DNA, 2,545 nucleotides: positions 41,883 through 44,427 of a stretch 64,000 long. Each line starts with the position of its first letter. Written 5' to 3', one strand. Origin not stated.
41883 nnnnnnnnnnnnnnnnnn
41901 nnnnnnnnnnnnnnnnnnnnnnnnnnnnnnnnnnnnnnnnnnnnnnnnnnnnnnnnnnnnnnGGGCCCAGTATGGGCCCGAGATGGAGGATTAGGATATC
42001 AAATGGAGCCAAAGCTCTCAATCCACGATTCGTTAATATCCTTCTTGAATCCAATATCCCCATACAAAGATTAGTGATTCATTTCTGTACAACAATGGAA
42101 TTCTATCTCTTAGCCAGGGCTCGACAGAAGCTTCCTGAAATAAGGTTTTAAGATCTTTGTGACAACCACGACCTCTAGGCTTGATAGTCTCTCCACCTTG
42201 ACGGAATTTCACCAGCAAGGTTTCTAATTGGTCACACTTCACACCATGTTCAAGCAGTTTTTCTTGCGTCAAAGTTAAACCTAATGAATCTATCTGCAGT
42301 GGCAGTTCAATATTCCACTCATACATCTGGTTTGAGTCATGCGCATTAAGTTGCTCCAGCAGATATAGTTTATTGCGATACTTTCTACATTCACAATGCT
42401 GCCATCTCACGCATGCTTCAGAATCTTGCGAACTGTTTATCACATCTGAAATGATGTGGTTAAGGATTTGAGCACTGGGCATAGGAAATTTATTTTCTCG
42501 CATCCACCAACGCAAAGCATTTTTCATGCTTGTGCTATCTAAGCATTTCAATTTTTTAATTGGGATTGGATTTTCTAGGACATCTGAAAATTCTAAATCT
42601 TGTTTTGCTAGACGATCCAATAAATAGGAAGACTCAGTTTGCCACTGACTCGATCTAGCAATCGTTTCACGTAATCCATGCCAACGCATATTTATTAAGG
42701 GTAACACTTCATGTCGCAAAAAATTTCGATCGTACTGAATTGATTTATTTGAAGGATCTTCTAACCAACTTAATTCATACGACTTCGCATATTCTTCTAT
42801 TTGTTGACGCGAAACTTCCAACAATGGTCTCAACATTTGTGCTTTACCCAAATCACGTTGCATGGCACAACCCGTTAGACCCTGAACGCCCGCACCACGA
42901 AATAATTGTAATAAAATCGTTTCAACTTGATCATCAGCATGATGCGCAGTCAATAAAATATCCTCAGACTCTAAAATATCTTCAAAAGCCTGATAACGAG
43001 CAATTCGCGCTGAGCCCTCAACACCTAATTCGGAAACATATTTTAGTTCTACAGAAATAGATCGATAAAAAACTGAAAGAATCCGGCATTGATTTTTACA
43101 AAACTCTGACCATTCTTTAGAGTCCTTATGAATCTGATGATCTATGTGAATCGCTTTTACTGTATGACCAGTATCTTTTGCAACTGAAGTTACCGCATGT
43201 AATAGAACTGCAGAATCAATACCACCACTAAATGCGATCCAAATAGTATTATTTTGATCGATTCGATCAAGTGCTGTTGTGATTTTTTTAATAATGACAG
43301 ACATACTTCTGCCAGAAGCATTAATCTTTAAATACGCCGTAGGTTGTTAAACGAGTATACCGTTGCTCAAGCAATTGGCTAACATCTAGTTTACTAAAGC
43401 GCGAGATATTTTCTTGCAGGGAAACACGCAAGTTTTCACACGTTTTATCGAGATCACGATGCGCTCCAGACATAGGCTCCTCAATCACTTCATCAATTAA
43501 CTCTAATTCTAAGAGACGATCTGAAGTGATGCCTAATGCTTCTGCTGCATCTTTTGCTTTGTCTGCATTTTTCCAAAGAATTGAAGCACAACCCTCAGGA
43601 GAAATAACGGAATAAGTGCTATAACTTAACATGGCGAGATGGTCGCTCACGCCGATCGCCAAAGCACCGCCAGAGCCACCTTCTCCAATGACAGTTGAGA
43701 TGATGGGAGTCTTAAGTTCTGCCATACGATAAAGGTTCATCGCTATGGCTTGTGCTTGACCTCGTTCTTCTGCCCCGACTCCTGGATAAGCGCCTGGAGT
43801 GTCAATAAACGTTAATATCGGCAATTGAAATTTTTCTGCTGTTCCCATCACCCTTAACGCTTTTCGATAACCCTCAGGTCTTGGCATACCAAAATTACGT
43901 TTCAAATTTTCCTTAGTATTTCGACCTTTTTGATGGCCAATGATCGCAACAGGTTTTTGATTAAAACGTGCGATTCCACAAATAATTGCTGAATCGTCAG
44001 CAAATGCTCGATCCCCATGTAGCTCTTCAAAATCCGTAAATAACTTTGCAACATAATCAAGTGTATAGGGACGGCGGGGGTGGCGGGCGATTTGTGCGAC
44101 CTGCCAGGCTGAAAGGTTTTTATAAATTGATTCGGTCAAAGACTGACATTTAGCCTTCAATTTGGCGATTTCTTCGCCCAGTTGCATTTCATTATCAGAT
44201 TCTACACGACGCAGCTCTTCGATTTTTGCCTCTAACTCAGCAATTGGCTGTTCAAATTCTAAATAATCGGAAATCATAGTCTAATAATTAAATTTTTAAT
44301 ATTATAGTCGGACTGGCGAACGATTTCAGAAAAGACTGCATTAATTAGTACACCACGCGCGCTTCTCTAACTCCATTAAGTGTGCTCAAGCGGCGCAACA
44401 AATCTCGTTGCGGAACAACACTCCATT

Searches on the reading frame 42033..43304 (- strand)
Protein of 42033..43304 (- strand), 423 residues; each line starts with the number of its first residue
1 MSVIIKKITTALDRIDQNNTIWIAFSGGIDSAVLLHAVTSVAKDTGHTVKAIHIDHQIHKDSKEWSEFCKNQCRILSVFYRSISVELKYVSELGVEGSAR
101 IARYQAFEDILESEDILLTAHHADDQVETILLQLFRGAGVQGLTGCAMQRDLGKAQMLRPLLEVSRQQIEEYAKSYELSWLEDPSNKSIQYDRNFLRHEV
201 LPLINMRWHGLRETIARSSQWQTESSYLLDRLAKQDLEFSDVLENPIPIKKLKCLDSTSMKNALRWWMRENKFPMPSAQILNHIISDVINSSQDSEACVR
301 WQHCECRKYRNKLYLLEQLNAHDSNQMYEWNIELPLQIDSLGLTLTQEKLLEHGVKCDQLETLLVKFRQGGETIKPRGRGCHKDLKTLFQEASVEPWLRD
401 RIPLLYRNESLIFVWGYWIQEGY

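Call 24: search_protein_families(library=pfam, proteins=[window:42033-43304:-], max_evalue=0.00001)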
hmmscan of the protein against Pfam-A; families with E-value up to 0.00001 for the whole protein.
window:42033-43304:- (423 aa): 3 families
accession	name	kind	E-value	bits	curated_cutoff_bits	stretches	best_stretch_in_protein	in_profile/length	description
PF01171.26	ATP_bind_3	-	5.1e-58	196.2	27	1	21-199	2-182/182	PP-loop family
PF11734.13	TilS_C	-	1.5e-21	76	22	1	365-422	3-60/74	TilS substrate C-terminal domain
PF09179.16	TilS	-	4.5e-14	52.9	21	1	250-314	4-67/67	TilS substrate binding domain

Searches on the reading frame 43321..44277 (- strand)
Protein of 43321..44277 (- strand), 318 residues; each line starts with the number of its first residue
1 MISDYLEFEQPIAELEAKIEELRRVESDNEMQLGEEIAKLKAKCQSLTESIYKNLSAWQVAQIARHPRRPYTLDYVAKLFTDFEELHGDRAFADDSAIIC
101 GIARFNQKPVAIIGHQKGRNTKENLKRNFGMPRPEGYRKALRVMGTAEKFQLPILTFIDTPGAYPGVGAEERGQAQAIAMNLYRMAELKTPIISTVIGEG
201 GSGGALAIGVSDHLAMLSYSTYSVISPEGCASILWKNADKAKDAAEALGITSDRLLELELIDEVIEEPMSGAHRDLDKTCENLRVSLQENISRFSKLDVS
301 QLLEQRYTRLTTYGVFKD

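Call 24: search_protein_families(library=pfam, proteins=[window:43321-44277:-], max_evalue=0.00001)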
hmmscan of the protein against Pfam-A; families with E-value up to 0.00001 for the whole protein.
window:43321-44277:- (318 aa): 2 families
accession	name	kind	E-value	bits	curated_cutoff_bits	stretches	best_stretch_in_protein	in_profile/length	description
PF03255.19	ACCA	-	1.8e-147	490.9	23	1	5-314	1-310/310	Acetyl co-enzyme A carboxylase carboxyltransferase-like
PF01039.27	Carboxyl_trans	-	3e-22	79.3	22.3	1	67-245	251-427/493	Carboxyl transferase domain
